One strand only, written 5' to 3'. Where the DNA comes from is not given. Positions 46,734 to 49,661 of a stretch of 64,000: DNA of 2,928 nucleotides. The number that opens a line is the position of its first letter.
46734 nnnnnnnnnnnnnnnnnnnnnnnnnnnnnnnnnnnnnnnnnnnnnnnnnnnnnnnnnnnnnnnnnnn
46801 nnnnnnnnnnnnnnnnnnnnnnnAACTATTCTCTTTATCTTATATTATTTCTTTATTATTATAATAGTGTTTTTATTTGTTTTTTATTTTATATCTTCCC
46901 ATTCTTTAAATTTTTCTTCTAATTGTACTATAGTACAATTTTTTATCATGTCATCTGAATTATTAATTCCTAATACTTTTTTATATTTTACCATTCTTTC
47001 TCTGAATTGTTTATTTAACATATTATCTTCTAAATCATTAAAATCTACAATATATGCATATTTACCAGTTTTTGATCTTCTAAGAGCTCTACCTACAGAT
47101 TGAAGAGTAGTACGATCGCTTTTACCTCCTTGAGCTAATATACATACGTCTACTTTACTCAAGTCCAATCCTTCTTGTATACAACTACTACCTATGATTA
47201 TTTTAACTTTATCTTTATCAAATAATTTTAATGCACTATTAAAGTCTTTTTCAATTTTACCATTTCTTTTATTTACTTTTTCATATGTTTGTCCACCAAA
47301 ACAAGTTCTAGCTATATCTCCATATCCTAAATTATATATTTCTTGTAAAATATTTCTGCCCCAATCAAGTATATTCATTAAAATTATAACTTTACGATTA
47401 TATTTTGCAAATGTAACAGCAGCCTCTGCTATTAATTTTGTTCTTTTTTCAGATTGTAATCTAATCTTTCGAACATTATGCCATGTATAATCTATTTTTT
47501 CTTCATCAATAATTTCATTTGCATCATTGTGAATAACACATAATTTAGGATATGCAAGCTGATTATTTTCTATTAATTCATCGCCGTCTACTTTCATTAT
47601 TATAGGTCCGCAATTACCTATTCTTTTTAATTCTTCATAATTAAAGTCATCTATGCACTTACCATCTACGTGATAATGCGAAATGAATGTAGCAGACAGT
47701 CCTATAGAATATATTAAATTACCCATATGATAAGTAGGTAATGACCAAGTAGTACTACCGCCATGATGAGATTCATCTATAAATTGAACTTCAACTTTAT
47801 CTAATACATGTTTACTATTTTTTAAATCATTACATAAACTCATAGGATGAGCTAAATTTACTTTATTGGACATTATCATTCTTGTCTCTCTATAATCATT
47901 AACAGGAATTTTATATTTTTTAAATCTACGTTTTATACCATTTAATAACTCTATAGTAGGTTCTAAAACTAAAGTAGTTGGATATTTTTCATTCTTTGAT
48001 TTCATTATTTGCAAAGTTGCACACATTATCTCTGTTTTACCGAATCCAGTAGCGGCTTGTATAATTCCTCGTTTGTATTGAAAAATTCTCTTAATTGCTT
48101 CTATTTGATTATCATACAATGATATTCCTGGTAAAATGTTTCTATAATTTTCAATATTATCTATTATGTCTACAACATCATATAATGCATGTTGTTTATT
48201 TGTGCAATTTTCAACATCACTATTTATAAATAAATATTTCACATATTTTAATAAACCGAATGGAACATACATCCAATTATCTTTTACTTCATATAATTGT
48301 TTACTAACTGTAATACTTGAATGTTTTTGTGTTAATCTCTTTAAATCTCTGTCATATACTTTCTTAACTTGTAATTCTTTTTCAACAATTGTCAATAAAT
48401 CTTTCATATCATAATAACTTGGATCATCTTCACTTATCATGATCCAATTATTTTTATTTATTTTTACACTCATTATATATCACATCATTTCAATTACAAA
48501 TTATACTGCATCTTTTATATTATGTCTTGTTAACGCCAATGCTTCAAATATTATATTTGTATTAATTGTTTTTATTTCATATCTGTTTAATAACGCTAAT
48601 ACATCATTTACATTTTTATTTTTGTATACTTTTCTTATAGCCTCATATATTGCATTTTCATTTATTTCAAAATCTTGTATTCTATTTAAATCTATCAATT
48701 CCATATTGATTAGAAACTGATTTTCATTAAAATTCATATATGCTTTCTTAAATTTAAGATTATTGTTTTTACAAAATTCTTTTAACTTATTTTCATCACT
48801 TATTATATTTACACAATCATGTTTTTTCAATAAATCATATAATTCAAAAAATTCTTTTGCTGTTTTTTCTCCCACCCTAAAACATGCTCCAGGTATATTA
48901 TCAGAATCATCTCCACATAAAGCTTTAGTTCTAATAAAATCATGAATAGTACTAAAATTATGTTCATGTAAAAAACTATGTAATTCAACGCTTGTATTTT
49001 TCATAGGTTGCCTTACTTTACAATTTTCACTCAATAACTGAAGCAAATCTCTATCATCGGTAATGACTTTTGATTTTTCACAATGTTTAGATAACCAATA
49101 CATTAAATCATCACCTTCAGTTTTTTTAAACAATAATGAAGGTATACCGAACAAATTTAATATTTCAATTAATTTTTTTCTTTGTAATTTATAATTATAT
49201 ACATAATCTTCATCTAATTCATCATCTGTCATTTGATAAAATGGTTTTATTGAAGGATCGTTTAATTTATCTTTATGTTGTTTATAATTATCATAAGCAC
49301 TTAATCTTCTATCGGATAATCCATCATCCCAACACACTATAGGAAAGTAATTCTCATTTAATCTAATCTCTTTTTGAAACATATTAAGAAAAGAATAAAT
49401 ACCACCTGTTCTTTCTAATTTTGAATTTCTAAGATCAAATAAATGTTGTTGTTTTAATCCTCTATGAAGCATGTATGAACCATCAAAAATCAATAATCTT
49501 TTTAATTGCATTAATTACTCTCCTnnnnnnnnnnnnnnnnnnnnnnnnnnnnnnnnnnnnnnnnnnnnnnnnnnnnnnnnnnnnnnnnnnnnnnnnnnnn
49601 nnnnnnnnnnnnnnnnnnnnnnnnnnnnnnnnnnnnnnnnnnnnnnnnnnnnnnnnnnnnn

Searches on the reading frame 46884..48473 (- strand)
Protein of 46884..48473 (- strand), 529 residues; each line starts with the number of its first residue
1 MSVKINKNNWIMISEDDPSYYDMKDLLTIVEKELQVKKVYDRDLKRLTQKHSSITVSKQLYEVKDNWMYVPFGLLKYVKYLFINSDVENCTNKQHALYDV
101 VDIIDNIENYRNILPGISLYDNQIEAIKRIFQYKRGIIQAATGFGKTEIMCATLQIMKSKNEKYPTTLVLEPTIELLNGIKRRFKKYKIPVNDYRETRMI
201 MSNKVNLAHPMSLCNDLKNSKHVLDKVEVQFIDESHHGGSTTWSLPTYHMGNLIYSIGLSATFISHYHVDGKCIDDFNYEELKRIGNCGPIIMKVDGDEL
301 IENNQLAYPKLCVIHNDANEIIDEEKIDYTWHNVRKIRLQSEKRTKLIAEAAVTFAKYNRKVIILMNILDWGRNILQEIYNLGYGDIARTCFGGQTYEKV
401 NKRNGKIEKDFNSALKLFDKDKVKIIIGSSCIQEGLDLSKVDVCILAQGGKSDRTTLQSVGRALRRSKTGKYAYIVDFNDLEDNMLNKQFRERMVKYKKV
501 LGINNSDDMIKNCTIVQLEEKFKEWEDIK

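Call 41: search_protein_families(library=pfam, proteins=[window:46884-48473:-], max_evalue=0.001)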
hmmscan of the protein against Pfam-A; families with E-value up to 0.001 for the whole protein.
window:46884-48473:- (529 aa): 3 families
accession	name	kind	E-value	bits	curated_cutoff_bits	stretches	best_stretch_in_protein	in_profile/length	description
PF04851.21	ResIII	-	1.7e-17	64.3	22.5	1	117-263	2-162/164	Type III restriction enzyme, res subunit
PF00270.35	DEAD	-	6.2e-13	49.3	26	1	121-264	2-161/167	DEAD/DEAH box helicase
PF00271.37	Helicase_C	-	4.2e-07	30.6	23.5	1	412-466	55-109/110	Helicase conserved C-terminal domain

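Call 67: search_dna_similar(query=window:46884-48473:-, collection=phages, mode=protein, max_rows=12, max_evalue=1e-10)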
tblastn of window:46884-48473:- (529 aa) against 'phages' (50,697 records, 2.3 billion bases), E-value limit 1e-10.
Records with a match: 695; places in all: 695; records where one place covers at least 80% of the query: 20.
Best place of each record, by identity: <60% 695.
By first word of the organism name: Staphylococcus 342; Bacillus 174; Enterococcus 68; Listeria 55; Lactobacillus 18; Acinetobacter 17; Brochothrix 4; Mammaliicoccus 3; Verrucomicrobia 2; Stenotrophomonas 2; and 9 more.
By host as written in the record: Staphylococcus aureus 112; - 70; Listeria monocytogenes 43; Staphylococcus sp. 27; Bacillus subtilis 26; Staphylococcus carnosus TM300 22; Enterococcus faecalis 20; Bacillus subtilis BEST7003 15; and 171 more.
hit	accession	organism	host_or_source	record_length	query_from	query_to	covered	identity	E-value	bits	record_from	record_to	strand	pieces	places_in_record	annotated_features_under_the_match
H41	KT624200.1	Bacillus phage SP-15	Bacillus subtilis W-23-S(r); Bacillus ...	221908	8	529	99%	31.8%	5e-69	246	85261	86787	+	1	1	ATP-dependent helicase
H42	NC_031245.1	Bacillus phage SP-15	Bacillus subtilis W-23-S(r); Bacillus ...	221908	8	529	99%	31.8%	5e-69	246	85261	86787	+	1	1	ATP-dependent helicase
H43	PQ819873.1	Streptococcus phage vB_SagM-GXN1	Streptococcus agalactiae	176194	9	529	98%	31.5%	2e-59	219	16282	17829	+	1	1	ATP-dependent helicase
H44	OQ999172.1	Listeria phage LIS04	Listeria innocua ATCC 51742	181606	116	528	78%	35.5%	2e-71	253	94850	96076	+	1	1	ATP-dependent helicase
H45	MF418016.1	Bacillus phage vB_BceM-HSE3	Bacillus cereus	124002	145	528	73%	33.2%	3e-63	229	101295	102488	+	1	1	ATP-dependent helicase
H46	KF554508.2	Bacillus phage CP-51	Bacillus cereus HER1399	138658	71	498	81%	25.4%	3e-22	107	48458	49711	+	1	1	putative helicase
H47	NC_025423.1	Bacillus phage CP-51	Bacillus cereus HER1399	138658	71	498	81%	25.4%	3e-22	107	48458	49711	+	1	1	DNA helicase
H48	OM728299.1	Bacillus phage vB_BsuM-Goe19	Bacillus subtilis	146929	71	498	81%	24.0%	6e-16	87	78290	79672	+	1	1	srmB: ATP-dependent RNA helicase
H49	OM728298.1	Bacillus phage vB_BsuM-Goe16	Bacillus subtilis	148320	71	498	81%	24.0%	2e-16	89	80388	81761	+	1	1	srmB: ATP-dependent RNA helicase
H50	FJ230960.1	Bacillus phage SPO1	Bacillus subtilis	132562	71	498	81%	24.0%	2e-15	86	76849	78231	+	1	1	19.5: gp19.5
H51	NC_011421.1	Bacillus phage SPO1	Bacillus subtilis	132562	71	498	81%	24.0%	2e-15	86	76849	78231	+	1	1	19.5: DNA helicase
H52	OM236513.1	Bacillus phage SP82G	Bacillus subtilis BEST7003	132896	71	498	81%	24.0%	2e-15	86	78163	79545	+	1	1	hypothetical protein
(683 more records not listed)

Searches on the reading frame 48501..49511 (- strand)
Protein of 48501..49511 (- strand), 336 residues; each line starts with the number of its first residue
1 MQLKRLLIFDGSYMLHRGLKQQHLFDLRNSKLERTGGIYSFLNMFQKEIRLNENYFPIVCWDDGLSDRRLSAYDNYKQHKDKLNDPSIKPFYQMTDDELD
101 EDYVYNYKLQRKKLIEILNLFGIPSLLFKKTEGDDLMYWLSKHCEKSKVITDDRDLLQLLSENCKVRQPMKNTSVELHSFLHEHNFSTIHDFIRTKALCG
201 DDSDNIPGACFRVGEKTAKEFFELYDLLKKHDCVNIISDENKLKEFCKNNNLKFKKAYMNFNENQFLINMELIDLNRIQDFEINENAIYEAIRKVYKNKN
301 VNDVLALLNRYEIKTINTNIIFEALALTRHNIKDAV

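Call 41: search_protein_families(library=pfam, proteins=[window:48501-49511:-], max_evalue=0.001)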
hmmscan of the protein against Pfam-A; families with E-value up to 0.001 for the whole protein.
window:48501-49511:- (336 aa): 2 families
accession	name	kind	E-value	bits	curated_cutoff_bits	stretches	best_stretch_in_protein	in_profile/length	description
PF02739.22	5_3_exonuc_N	-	4.3e-20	72.5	34.3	1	5-173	1-151/164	5'-3' exonuclease, N-terminal resolvase-like domain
PF01367.25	5_3_exonuc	-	1.1e-07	32.7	40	1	191-252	5-54/97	5'-3' exonuclease, C-terminal SAM fold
